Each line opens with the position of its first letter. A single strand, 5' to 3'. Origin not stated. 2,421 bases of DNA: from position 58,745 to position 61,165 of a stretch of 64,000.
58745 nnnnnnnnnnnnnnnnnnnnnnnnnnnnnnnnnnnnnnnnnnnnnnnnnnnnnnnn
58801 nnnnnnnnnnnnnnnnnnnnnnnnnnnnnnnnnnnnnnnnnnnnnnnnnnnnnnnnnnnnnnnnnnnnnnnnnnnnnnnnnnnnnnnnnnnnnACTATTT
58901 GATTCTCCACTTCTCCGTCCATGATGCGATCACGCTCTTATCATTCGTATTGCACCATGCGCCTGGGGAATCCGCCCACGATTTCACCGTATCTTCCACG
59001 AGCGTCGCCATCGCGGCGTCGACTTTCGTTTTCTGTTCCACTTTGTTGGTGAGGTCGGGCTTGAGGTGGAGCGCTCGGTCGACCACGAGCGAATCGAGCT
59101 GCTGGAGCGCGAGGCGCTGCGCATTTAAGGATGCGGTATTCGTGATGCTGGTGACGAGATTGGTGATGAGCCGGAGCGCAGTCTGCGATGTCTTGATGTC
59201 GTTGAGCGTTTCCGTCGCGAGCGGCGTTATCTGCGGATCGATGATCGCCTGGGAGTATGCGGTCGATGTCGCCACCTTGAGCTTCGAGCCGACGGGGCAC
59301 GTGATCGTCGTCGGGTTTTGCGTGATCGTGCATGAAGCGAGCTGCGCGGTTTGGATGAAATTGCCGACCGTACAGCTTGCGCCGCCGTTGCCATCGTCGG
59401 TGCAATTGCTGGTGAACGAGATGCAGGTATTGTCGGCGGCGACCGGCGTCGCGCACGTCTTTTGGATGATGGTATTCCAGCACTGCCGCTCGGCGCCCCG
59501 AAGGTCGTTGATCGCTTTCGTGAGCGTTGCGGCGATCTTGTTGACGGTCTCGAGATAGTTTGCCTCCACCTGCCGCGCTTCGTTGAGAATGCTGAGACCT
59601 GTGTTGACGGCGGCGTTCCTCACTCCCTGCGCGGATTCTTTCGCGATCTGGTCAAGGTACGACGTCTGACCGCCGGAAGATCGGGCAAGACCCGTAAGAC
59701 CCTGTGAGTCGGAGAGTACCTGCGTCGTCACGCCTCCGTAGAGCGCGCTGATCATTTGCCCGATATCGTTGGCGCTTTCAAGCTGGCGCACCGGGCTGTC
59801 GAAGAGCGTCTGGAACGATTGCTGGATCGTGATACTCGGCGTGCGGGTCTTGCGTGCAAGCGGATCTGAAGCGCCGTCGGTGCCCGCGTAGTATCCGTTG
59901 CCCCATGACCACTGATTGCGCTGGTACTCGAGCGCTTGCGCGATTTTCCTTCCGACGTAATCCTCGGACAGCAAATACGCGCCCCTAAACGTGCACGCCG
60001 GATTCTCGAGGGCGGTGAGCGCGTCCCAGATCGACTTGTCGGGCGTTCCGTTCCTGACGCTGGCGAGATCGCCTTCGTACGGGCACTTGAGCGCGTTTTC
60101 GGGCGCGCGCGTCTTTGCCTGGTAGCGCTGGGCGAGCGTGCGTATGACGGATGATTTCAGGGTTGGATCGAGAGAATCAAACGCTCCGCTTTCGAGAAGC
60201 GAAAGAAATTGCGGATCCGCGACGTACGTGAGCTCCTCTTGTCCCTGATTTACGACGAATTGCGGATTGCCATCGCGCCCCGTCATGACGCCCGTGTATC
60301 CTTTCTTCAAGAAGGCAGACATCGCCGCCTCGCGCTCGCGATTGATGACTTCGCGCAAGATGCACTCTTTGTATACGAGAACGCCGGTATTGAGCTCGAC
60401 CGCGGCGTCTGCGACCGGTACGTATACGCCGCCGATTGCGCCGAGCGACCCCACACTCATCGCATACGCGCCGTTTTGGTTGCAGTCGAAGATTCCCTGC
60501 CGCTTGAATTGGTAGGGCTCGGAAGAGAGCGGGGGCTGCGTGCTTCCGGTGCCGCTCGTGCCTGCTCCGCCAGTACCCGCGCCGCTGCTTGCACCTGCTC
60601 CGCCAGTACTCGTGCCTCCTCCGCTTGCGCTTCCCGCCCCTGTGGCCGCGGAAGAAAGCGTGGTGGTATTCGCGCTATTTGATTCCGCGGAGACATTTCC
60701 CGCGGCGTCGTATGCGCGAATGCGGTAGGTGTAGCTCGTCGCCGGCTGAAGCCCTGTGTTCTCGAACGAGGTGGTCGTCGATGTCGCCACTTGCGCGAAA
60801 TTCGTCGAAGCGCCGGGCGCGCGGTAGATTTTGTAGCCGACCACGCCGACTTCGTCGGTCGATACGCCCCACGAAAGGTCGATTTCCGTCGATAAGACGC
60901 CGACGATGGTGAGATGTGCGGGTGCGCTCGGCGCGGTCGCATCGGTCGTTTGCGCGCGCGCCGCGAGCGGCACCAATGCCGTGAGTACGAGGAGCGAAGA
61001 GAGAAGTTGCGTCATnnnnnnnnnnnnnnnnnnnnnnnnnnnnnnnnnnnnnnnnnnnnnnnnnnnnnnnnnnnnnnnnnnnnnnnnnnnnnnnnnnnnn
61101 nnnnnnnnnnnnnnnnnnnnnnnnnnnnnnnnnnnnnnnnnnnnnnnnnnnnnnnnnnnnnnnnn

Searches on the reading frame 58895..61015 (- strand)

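Call 35: search_protein_families(library=pfam, proteins=[window:58895-61015:-], max_evalue=0.01)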
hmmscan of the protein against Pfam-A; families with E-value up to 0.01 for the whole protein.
window:58895-61015:- (706 aa): 4 families
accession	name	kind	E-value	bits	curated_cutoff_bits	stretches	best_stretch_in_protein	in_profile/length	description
PF00041.27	fn3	-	6.3e-10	39.6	25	1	30-116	1-82/84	Fibronectin type III domain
PF25788.1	Ig_Rha78A_N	-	0.00076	20.1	27.4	1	37-118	12-100/105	Rha78A-like, N-terminal immunoglobulin domain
PF16656.11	Pur_ac_phosph_N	-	0.0016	19.4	30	1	34-107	5-84/93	Purple acid Phosphatase, N-terminal domain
PF25059.1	FN3_DSCAM-DSCAML_C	-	0.0059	17.4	39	0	72-119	35-81/89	DSCAM/DSCAML C-terminal Fn3-like domain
